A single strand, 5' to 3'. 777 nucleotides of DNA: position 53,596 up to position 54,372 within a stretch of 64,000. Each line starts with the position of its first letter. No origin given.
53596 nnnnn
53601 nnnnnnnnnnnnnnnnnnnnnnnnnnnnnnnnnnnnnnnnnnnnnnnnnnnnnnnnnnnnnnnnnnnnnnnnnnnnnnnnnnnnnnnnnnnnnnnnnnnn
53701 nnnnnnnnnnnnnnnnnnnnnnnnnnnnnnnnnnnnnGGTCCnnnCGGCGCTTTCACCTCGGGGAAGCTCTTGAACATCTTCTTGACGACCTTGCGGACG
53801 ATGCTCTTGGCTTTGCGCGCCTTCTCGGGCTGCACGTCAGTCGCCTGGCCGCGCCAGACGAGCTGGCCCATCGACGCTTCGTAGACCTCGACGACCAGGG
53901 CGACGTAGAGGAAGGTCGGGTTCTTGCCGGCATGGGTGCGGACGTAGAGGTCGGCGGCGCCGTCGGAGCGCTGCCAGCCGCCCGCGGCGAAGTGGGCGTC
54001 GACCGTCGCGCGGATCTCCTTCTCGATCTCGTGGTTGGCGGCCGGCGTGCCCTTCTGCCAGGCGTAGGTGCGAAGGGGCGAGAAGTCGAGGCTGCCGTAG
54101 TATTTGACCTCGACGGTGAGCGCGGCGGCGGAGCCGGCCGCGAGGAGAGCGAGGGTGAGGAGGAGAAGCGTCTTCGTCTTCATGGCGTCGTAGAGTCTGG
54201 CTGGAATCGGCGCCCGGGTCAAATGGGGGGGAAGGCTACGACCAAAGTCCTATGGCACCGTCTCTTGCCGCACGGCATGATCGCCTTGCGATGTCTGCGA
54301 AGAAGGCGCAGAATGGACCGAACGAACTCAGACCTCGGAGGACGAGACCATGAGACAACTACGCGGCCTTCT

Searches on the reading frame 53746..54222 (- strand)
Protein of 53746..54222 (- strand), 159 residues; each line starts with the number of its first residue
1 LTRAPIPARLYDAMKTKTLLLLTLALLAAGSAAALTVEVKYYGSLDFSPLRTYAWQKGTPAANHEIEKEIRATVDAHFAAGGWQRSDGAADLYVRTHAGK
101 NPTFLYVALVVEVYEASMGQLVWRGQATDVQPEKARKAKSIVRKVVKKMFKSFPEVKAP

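Call 61: search_protein_families(library=pfam, max_evalue=0.001, proteins=[window:53746-54222:-])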
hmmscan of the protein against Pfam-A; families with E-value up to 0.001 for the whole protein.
window:53746-54222:- (159 aa): 1 family
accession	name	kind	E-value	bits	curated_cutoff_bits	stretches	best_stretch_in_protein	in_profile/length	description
PF13590.11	DUF4136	-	2.1e-17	64.4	32.8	1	37-154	1-151/152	Domain of unknown function (DUF4136)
